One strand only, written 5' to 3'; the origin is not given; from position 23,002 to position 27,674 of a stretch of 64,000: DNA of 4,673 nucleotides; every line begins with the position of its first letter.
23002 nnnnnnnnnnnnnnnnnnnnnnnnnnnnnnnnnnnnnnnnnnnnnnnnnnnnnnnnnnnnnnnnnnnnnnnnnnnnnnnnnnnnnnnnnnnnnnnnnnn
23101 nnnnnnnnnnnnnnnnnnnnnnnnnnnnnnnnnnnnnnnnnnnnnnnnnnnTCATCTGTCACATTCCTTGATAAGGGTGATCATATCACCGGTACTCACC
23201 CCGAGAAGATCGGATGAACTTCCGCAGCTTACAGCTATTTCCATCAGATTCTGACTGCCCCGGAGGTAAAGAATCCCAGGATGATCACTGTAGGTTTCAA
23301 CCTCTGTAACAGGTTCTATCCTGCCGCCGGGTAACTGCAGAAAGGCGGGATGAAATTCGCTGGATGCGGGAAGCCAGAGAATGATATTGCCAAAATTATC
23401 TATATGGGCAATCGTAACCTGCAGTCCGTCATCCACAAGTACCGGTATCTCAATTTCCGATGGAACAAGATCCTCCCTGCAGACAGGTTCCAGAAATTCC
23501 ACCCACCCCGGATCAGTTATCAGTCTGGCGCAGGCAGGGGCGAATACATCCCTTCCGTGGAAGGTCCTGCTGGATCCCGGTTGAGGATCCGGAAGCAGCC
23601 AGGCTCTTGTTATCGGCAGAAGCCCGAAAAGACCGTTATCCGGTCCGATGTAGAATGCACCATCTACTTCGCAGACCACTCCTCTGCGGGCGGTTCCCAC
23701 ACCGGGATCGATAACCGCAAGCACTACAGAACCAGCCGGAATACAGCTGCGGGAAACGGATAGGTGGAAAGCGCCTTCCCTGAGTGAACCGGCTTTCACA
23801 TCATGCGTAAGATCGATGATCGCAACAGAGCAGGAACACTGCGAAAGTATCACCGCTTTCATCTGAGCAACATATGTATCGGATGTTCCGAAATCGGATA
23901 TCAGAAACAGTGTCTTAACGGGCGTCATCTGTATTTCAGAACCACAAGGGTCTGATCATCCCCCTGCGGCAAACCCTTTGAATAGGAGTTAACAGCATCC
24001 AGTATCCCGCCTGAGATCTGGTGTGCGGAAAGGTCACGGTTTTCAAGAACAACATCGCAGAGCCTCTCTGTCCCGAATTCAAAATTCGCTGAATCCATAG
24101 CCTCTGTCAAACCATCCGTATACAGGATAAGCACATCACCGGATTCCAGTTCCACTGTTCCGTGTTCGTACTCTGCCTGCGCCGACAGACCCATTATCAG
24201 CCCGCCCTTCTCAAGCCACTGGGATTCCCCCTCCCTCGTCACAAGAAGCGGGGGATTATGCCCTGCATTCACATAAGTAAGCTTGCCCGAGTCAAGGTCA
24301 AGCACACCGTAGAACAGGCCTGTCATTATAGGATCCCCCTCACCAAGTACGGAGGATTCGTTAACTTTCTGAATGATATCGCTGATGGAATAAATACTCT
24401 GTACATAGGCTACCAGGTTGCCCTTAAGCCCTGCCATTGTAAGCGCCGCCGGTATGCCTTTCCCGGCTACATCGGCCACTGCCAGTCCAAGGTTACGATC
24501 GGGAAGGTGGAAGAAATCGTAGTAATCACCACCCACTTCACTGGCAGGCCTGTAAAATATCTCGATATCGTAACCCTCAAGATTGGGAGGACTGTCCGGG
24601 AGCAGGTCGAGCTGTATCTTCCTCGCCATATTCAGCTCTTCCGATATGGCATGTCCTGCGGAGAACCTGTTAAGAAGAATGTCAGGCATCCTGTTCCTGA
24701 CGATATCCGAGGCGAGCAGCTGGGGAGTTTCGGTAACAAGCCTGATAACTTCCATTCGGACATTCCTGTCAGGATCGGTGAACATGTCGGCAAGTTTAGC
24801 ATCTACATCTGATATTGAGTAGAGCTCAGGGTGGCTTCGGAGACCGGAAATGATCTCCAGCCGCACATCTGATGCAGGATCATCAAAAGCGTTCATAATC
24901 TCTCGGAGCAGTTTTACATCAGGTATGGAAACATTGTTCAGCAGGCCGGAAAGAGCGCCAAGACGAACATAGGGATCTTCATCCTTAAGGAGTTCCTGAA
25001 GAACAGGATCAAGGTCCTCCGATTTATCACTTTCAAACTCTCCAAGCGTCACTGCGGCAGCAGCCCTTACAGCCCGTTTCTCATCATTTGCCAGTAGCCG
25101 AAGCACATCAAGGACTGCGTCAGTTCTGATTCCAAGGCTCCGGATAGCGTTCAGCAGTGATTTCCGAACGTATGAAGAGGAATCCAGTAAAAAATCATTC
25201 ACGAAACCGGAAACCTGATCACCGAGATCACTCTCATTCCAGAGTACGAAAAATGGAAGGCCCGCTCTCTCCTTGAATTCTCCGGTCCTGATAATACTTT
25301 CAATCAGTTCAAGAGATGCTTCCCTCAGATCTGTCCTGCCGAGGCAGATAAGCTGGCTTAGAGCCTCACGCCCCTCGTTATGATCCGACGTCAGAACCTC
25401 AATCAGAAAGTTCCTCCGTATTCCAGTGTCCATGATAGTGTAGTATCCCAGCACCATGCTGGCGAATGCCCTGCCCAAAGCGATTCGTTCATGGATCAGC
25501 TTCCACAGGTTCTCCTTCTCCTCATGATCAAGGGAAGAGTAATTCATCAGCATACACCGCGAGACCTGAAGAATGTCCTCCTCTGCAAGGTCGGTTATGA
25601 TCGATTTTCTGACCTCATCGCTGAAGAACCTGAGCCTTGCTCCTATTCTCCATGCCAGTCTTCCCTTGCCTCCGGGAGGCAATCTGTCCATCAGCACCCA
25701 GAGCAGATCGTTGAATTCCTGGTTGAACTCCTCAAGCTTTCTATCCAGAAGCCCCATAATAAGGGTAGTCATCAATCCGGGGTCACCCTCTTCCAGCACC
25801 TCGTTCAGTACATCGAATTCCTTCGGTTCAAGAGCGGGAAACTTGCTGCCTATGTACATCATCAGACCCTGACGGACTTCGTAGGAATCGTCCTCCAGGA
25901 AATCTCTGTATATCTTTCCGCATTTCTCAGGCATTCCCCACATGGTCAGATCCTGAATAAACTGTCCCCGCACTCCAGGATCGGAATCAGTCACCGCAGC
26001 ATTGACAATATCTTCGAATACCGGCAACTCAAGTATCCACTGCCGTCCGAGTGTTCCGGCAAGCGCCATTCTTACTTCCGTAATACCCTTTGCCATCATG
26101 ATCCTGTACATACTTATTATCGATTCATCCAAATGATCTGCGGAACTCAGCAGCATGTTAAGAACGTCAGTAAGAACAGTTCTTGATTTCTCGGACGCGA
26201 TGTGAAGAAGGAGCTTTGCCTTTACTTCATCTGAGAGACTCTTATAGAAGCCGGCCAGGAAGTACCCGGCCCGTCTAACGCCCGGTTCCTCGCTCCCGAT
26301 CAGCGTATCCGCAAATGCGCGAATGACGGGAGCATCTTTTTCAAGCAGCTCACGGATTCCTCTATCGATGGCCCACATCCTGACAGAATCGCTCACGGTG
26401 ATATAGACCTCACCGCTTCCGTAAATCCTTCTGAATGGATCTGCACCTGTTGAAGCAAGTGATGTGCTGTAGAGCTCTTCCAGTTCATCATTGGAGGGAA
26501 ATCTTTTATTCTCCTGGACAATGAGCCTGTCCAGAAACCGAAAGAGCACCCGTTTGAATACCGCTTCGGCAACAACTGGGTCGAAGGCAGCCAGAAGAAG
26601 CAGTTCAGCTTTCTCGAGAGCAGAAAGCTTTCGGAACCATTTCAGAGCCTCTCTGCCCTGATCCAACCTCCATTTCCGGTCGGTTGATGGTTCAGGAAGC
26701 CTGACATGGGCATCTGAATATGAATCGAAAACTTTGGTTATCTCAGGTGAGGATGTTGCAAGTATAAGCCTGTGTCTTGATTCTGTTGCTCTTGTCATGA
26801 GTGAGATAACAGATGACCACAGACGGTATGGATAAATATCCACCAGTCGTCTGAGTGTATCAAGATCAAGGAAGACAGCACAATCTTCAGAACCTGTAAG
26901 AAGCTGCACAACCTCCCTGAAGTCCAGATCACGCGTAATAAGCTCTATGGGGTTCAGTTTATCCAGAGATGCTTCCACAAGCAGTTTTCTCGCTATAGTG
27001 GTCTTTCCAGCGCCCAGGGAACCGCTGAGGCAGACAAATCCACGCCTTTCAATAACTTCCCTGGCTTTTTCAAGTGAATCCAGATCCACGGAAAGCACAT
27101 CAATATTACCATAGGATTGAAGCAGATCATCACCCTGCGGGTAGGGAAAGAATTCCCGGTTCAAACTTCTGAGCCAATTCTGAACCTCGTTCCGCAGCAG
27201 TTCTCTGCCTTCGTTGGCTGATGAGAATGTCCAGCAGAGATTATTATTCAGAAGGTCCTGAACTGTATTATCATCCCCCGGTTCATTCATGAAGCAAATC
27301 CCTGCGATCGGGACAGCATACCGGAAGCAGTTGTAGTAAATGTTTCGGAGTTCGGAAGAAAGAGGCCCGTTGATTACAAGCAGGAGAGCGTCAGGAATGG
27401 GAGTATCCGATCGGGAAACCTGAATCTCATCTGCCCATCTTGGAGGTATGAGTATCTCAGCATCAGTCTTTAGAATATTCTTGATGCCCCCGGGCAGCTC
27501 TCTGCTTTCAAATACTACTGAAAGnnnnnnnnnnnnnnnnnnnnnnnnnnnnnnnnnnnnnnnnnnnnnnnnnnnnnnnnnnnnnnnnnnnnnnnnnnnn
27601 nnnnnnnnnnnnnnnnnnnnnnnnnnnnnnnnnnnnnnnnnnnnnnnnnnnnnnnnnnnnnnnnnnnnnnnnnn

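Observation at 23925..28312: NLR-like STAND NTPase-HEAT sensor fused to a PP2C phosphatase, co-encoded with RsbV and RsbW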

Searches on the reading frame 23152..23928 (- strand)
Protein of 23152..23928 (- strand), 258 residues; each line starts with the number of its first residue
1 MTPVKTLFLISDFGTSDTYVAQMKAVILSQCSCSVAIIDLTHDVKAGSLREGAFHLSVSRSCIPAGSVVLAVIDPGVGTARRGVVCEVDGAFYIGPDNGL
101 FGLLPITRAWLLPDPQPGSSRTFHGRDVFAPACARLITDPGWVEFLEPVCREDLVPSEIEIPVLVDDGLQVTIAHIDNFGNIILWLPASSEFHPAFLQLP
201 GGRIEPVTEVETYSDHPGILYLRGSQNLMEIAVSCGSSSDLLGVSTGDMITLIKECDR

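Call 8: search_protein_families(library=pfam, proteins=[window:23152-23928:-], max_evalue=0.001)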
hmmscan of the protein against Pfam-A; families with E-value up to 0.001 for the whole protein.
window:23152-23928:- (258 aa): 2 families
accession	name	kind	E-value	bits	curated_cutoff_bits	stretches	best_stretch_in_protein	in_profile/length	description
PF01887.21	SAM_HAT_N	-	2.5e-40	138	26.3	1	8-137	2-136/145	SAM hydroxide adenosyltransferase N-terminal domain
PF20257.3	SAM_HAT_C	-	6.7e-11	42.8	25.5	1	172-250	2-83/84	SAM hydroxide adenosyltransferase C-terminal domain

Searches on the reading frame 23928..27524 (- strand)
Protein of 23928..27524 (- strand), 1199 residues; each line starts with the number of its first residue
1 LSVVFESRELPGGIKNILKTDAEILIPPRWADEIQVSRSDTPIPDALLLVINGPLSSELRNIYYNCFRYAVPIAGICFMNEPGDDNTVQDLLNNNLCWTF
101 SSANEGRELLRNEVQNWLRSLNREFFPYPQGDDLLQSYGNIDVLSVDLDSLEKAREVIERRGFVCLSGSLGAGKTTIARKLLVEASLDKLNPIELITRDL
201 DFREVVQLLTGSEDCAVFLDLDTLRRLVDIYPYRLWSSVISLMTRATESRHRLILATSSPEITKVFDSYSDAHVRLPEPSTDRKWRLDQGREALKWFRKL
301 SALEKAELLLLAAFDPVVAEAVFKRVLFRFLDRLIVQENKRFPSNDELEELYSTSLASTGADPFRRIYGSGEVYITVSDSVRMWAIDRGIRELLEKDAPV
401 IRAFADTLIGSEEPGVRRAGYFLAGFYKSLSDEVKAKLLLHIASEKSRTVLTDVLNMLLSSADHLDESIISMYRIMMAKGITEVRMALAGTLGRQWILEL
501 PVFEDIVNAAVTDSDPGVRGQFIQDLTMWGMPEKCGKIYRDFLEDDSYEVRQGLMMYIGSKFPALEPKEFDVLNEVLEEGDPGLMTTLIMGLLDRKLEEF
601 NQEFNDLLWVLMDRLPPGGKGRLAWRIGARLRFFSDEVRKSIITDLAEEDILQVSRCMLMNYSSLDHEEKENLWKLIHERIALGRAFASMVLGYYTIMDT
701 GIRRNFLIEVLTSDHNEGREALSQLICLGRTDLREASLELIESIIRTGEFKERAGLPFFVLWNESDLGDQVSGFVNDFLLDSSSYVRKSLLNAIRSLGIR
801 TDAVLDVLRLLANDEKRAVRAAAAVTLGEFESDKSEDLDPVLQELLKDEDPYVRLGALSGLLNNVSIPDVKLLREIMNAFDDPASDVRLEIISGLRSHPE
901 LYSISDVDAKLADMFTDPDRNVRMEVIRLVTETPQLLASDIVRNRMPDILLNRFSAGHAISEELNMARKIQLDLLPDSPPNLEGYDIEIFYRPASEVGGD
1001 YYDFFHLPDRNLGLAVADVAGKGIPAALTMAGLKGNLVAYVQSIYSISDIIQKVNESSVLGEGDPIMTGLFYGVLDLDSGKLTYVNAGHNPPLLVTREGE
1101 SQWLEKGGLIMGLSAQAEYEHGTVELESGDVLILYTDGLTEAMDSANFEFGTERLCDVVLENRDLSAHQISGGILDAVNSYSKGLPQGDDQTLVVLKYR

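Call 32: find_related_loci(query=A1, collection=genome_contigs, flank=6000)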
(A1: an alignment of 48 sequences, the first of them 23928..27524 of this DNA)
Query A1 (1199 aa) in genome_contigs; peptide patterns used: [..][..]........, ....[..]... (x = any residue, [..] = any of these).
600 stretches matched a pattern (row limit reached: there are more); 597 encode a relative of the query (tblastn E <= 1e-3); the best 80 are kept; 80 distinct loci.
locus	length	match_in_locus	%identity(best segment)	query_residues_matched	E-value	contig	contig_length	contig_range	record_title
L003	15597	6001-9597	69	1-1199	0e+0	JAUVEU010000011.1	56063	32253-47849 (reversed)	MAG: Candidatus Aegiribacteria sp. isolate CSMAG_331 CSMAG_331_k141_1846734_length_56063_cov_10.3083, whole genome shotg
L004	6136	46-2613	42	342-1199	0e+0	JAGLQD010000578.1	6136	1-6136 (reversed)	MAG: Candidatus Sabulitectum sp. isolate RS_8_35 ROV157_8.bin.35.fa_578, whole genome shotgun sequence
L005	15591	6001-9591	41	1-1199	0e+0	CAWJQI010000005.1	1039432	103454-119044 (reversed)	MAG: Candidatus Fermentibacteria bacterium isolate MFD03899.bin.2.31 genome assembly, contig: contig_9307, whole genome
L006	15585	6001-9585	43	5-1199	0e+0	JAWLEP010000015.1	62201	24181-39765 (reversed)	MAG: Candidatus Fermentibacteraceae bacterium isolate 20BLK6-1.bin.67 NODE_297_length_62201_cov_45.787527, whole genome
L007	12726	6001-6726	43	956-1197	5e-54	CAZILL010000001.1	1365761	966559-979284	MAG TPA_asm: uncultured Ignavibacteriales bacterium isolate SRP302447_co3_184 genome assembly, contig: NODE_3_length_136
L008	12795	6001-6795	42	929-1197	2e-51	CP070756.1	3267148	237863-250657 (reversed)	MAG: Candidatus Zixiibacteriota bacterium isolate bin295 chromosome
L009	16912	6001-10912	34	838-1197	4e-50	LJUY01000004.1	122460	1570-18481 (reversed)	MAG: candidate division Zixibacteria bacterium SM23_81 WORSMTZ_55, whole genome shotgun sequence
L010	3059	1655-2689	37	846-1199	2e-50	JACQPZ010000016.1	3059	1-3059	MAG: Candidatus Latescibacterota bacterium isolate NC_groundwater_1320_Ag_S-0.2um_68_47 S_p2_S4_coassembly_k141_326342,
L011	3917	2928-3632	44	962-1198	8e-50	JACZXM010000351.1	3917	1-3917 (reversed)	MAG: Acidobacteria bacterium isolate B23T1B8 B23T1B8_NODE53095, whole genome shotgun sequence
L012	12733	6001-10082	41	960-1197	1e-48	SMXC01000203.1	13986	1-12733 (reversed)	MAG: Caldithrix sp. isolate N075bin58 k141_883116, whole genome shotgun sequence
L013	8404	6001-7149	31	806-1197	6e-48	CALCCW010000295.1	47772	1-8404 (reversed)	MAG TPA_asm: uncultured candidate division Zixibacteria bacterium isolate DRR093004_bin.15_CONCOCT_v1.1_MAG genome assem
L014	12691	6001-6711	38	960-1197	4e-48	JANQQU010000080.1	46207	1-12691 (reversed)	MAG: Calditrichia bacterium isolate IP29b_bin.38 k99_219399, whole genome shotgun sequence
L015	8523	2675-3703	32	847-1197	9e-48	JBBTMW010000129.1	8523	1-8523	MAG: Candidatus Zixiibacteriota bacterium isolate H41-bin161_1 H41_bin161_1_000000000129, whole genome shotgun sequence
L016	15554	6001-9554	38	933-1197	2e-47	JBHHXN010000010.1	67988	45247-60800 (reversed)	MAG: bacterium isolate D_1_bin.48 NODE_44_length_67988_cov_11.552677, whole genome shotgun sequence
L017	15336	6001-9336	41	958-1199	4e-47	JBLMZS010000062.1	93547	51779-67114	MAG: Bacteroidota bacterium isolate MAG197 PRJNA951521_bin54_renamed_61, whole genome shotgun sequence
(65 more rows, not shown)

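Call 53: predict_structure(alignment_id=A1)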
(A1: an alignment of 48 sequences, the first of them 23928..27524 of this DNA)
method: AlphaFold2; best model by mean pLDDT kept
length: 1199 residues; sequences in the alignment: 48
mean_pLDDT: 86.7   pTM: 0.75
mean pLDDT of the five models: 86.7, 84.1, 82.9, 81.9, 79.7
residues with pLDDT >= 90: 554; 70-90: 577; 50-70: 57; < 50: 11
segments of 3 or more residues with pLDDT < 50: 124-126, 952-958
pLDDT, mean of each block of 10 residues (from residue 1): 88 88 78 68 84 90 91 91 80 90 92 90 62 82 82 93 92 92 91 85 80 86 85 87 86 93 89 90 83 93 94 88 92 92 92 92 79 79 92 91 91 85 90 92 88 91 87 94 94 89 93 95 89 78 94 92 90 90 88 76 87 86 88 90 89 93 92 93 90 88 91 88 90 93 93 92 91 95 93 93 93 93 95 86 94 91 89 90 87 84 81 83 79 79 71 45 70 79 82 73 84 88 77 85 84 81 66 88 89 89 88 83 89 92 86 92 84 87 76 90
secondary structure, 60 per line:
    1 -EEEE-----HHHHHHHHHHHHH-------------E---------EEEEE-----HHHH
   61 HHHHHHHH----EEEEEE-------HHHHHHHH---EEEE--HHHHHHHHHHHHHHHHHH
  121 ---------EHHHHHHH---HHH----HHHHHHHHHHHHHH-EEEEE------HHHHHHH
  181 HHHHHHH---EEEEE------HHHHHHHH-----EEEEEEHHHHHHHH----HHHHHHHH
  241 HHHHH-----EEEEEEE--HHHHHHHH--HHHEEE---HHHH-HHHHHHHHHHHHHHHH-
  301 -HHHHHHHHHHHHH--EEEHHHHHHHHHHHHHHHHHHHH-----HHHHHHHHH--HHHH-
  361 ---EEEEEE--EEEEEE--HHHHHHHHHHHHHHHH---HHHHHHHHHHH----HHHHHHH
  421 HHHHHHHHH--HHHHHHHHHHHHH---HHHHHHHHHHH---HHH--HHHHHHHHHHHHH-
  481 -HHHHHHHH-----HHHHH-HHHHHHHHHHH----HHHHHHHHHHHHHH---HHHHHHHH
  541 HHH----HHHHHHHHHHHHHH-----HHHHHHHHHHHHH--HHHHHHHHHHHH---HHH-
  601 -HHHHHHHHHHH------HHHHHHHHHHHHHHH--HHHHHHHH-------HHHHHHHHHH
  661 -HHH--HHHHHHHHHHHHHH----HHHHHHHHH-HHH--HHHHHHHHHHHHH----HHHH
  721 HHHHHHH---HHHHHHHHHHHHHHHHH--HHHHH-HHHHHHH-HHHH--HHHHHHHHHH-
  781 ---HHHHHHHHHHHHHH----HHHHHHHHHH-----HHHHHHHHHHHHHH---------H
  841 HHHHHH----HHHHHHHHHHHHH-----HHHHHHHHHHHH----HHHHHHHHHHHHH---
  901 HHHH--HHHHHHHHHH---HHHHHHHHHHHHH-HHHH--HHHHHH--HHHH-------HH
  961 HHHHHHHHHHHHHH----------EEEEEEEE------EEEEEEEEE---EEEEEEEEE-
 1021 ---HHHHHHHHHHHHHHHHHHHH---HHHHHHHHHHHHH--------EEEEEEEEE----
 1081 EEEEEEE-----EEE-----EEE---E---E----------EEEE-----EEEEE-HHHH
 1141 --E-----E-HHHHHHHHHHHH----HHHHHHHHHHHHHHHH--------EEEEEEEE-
elements in order (helices of 4 or more, strands of 3 or more residues): E2-5 H11-23 E47-51 H57-68 E73-78 H86-93 E97-100 H103-120 H131-137 H148-161 E163-167 H174-187 E191-195 H202-209 E215-220 H221-228 H233-245 E251-257 H260-267 E273-275 H279-282 H284-299 H302-314 E317-319 H320-339 H345-353 H356-359 E364-369 E372-377 H380-395 H399-409 H414-429 H432-444 H448-458 H467-479 H482-489 H495-499 H501-511 H516-529 H533-543 H548-561 H567-579 H582-593 H602-612 H619-633 H636-643 H651-660 H667-680 H685-693 H700-712 H717-727 H731-747 H750-754 H756-762 H764-767 H770-779 H784-797 H802-811 H817-830 H840-846 H851-863 H869-880 H885-897 H901-904 H907-916 H920-932 H934-937 H940-945 H948-951 H959-974 E985-992 E999-1007 E1011-1019 H1024-1043 H1047-1059 E1068-1076 E1081-1087 E1093-1095 E1101-1103 E1122-1125 E1131-1135 H1137-1140 H1151-1162 H1167-1182 E1191-1198

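Call 68: fold_search(model_id=the predicted structure, library=pdb)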
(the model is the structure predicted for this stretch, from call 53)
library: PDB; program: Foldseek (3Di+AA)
matches with E <= 10: 1326; with E <= 0.001: 201
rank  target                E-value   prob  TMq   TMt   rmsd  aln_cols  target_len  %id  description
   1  3ke6_A                2.2e-09  1.00  0.17  0.53   2.8       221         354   28  The crystal structure of the RsbU and RsbW domains of Rv1364c from Mycobacterium tuberculosis (released 2010-11-10)
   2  3eq2_B                3.7e-09  1.00  0.16  0.49  28.5       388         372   23  Structure of Hexagonal Crystal form of Pseudomonas aeruginosa RssB (released 2009-10-20)
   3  3f79_D                9.0e-09  1.00  0.16  0.76   4.7       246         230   26  Structure of pseudo-centered cell crystal form of the C-terminal phosphatase domain of P. aeruginosa RssB (released 2009-11-24)
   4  3ke6_B                9.7e-09  1.00  0.16  0.53   3.1       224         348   28  The crystal structure of the RsbU and RsbW domains of Rv1364c from Mycobacterium tuberculosis (released 2010-11-10)
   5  3f79_B                1.1e-08  1.00  0.17  0.77   4.4       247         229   26  Structure of pseudo-centered cell crystal form of the C-terminal phosphatase domain of P. aeruginosa RssB (released 2009-11-24)
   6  3f7a_B                1.6e-08  1.00  0.18  0.53  18.6       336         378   23  Structure of Orthorhombic crystal form of Pseudomonas aeruginosa RssB (released 2009-11-24)
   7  6k4e_B                1.7e-08  1.00  0.19  0.86   2.6       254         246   22  SiaA-PP2C domain of Pseudomonas aeruginosa (released 2019-06-26)
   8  3f79_C                1.7e-08  1.00  0.17  0.78   4.4       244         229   26  Structure of pseudo-centered cell crystal form of the C-terminal phosphatase domain of P. aeruginosa RssB (released 2009-11-24)
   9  3es2_A                2.6e-08  1.00  0.17  0.78   4.5       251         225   24  Structure of the C-terminal phosphatase domain of P. aeruginonsa RssB (released 2009-10-20)
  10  3pu9_A                2.8e-08  1.00  0.17  0.77   2.9       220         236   20  Crystal structure of serine/threonine phosphatase Sphaerobacter thermophilus DSM 20745 (released 2010-12-22)
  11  3f79_F                3.0e-08  1.00  0.17  0.76   4.3       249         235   26  Structure of pseudo-centered cell crystal form of the C-terminal phosphatase domain of P. aeruginosa RssB (released 2009-11-24)
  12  3f79_E                5.9e-08  1.00  0.17  0.75   4.3       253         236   24  Structure of pseudo-centered cell crystal form of the C-terminal phosphatase domain of P. aeruginosa RssB (released 2009-11-24)
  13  6k4e_A                7.6e-08  1.00  0.18  0.83   2.8       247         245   21  SiaA-PP2C domain of Pseudomonas aeruginosa (released 2019-06-26)
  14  3eq2_A                8.8e-08  1.00  0.16  0.49  27.9       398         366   22  Structure of Hexagonal Crystal form of Pseudomonas aeruginosa RssB (released 2009-10-20)
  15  5ucg_B                1.4e-07  1.00  0.16  0.55   2.9       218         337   21  Structure of the PP2C Phosphatase Domain and a Fragment of the Regulatory Domain of the Cell Fate Determinant SpoIIE f (released 2017-05-31)
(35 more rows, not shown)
